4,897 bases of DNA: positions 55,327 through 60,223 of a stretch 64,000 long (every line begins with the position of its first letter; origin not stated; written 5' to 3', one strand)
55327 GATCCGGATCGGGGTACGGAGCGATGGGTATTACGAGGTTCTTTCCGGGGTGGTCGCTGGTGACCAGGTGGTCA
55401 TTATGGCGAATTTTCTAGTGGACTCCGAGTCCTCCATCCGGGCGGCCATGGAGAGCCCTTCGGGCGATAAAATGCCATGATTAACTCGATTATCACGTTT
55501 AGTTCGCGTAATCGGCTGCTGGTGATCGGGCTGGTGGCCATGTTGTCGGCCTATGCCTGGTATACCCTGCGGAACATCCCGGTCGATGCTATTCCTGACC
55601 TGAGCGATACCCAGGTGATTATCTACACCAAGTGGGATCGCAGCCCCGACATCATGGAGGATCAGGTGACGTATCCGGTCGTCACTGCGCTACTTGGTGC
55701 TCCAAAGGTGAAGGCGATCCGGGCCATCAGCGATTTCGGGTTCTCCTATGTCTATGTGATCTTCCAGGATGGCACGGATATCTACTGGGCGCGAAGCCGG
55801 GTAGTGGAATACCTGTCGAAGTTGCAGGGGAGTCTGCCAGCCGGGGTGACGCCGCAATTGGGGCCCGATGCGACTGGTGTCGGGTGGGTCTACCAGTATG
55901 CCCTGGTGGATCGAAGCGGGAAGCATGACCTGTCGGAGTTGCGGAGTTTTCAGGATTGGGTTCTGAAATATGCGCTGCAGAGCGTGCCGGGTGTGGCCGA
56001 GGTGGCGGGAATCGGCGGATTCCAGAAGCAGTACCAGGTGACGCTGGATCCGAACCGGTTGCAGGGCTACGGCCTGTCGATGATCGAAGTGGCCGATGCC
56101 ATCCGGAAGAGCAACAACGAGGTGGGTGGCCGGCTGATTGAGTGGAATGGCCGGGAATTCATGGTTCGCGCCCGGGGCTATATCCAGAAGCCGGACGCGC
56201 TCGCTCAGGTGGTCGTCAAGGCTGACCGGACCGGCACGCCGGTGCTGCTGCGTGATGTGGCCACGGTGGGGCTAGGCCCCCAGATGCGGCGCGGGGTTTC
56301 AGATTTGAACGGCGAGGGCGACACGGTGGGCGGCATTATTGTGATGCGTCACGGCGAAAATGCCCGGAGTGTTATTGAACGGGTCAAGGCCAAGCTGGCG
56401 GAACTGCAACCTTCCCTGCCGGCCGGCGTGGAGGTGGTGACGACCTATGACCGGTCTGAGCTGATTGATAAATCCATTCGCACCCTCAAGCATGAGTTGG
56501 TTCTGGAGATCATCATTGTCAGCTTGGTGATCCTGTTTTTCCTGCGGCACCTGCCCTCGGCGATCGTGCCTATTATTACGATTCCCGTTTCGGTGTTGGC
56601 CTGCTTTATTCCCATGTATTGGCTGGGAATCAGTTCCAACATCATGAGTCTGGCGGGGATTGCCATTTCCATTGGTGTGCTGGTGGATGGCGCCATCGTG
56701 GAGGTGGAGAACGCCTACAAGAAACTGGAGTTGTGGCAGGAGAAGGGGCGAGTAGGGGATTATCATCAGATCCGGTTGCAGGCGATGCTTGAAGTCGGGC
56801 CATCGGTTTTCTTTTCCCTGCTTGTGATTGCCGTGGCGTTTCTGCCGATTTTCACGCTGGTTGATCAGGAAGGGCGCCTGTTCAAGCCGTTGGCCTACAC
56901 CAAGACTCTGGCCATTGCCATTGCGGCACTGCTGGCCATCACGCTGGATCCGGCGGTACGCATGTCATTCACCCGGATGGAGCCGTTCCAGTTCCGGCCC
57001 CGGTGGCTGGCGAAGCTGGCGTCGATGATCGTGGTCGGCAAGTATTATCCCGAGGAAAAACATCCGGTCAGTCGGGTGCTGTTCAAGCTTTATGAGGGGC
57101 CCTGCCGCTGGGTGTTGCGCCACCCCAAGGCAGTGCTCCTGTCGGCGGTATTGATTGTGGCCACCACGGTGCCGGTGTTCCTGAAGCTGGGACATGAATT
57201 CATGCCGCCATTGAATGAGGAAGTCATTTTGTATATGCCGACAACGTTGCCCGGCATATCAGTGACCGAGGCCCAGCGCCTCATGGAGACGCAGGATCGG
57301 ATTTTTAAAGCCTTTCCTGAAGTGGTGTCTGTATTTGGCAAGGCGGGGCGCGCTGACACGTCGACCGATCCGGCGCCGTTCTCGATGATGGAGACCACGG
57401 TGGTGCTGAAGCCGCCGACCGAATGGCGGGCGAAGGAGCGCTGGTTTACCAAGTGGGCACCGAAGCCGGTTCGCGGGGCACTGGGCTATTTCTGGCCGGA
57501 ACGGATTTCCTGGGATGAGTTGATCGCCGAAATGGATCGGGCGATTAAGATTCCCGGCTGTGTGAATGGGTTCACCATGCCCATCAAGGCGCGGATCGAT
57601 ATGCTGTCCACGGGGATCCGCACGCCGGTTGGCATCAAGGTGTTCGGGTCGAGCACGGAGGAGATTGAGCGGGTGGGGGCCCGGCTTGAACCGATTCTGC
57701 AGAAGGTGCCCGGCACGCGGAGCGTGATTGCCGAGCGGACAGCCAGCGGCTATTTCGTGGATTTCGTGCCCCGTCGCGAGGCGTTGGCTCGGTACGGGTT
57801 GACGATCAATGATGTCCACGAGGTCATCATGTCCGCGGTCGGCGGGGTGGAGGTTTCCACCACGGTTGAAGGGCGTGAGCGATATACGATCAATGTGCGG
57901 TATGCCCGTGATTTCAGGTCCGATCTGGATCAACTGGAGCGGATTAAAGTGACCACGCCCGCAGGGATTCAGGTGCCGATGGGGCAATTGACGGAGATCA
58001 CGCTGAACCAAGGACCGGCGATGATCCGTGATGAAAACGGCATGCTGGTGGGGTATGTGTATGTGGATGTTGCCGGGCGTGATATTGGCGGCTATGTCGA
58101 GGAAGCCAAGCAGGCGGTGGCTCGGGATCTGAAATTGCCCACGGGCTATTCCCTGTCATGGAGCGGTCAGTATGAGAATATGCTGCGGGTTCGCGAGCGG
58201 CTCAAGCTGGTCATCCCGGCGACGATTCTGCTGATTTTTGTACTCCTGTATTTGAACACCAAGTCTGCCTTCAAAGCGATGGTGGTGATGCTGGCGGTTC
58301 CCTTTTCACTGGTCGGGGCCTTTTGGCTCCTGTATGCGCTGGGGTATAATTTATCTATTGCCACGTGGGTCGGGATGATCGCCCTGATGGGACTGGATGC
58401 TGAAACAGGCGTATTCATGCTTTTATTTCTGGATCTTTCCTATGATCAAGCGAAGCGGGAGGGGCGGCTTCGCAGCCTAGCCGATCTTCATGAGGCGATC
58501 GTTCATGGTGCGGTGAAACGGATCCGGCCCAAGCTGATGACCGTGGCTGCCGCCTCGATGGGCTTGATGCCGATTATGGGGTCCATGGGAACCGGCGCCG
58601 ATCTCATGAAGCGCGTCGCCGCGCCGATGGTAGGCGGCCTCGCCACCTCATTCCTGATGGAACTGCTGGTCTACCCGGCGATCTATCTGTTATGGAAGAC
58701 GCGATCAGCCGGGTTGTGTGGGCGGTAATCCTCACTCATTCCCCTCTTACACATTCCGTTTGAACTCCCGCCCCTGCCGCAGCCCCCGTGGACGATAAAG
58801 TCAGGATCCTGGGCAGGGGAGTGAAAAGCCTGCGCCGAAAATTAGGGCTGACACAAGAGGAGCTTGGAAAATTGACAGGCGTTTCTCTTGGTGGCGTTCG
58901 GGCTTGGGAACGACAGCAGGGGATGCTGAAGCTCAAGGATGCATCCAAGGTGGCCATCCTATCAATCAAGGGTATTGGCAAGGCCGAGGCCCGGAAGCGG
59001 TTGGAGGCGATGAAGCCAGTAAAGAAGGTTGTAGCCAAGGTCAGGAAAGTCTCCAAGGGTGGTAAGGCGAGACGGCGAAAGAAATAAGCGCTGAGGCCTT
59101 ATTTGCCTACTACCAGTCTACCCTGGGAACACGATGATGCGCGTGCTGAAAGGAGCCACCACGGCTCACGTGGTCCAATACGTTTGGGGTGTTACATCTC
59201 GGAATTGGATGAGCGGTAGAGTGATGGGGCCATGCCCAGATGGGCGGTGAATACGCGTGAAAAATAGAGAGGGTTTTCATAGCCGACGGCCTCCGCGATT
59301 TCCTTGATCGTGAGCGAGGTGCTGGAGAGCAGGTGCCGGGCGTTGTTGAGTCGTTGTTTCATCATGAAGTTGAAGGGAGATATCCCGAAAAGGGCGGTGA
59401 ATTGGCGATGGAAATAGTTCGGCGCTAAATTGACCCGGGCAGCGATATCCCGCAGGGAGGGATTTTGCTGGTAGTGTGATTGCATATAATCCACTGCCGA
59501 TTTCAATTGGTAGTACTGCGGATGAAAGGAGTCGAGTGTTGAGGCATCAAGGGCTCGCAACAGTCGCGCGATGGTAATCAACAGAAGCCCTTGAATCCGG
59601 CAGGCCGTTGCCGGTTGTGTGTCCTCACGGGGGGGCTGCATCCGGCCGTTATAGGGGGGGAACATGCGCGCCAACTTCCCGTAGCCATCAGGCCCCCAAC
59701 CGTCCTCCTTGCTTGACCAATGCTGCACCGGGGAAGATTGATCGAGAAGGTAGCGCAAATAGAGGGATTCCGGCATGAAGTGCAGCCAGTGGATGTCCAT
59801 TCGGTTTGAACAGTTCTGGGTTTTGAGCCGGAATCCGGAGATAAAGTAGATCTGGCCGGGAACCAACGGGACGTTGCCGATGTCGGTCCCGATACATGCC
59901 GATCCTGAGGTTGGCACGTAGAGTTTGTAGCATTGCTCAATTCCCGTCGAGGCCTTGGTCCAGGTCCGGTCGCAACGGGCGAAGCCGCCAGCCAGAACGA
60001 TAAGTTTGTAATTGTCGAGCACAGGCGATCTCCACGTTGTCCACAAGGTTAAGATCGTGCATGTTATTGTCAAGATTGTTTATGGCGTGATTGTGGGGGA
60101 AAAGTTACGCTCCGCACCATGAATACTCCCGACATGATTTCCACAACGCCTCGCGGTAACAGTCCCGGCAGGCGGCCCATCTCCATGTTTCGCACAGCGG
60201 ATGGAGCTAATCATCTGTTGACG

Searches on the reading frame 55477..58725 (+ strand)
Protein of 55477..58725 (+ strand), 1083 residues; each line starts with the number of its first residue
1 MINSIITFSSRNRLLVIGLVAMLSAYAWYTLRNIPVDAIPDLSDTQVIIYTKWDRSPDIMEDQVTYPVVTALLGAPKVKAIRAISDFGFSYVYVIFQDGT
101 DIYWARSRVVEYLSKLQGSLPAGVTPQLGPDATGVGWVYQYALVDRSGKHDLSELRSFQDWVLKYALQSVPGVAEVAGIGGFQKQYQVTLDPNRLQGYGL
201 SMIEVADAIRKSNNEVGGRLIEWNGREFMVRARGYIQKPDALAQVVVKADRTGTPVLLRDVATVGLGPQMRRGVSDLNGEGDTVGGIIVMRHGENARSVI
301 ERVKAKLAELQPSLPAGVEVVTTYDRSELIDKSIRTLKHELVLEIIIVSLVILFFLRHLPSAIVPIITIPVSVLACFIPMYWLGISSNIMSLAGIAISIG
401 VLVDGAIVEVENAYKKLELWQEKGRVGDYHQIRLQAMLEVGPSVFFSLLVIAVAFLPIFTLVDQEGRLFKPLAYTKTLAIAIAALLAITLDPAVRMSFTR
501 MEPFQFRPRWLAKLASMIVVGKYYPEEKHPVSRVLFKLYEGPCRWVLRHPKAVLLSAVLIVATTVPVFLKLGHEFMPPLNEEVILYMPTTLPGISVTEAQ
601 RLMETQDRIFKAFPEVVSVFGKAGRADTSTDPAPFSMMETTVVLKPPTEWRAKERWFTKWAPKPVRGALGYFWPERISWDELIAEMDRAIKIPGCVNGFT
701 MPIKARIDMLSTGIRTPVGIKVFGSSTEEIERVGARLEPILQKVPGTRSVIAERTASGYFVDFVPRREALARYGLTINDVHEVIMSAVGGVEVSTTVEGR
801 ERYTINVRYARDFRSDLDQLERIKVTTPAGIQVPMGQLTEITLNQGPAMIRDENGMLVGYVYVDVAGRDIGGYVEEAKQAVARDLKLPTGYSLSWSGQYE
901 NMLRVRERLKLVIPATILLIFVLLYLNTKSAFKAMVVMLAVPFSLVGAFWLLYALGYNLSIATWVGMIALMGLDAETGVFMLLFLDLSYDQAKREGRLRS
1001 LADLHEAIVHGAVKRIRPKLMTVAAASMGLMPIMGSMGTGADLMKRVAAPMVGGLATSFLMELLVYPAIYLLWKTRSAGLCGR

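Call 17: search_protein_families(library=pfam, proteins=[window:55477-58725:+], max_evalue=0.001)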
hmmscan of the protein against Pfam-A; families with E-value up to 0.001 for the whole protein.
window:55477-58725:+ (1083 aa): 2 families
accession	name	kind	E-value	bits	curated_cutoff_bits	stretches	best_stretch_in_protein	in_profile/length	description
PF00873.25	ACR_tran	-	1.5e-222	741.8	28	2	7-654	3-630/1021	AcrB/AcrD/AcrF family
PF03176.21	MMPL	-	0.00014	21.4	20.5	0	294-504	101-308/333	MMPL family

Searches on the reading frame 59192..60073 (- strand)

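Call 17: search_protein_families(library=pfam, proteins=[window:59192-60073:-], max_evalue=0.001)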
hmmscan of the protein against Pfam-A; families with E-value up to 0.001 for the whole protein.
window:59192-60073:- (293 aa): 2 families
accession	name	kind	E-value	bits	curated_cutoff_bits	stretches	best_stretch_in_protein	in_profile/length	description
PF12833.13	HTH_18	-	3e-22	79.1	33.6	1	210-288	1-79/80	Helix-turn-helix domain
PF00165.29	HTH_AraC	-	5.3e-20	71.5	26.6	2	250-287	2-41/42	Bacterial regulatory helix-turn-helix proteins, AraC family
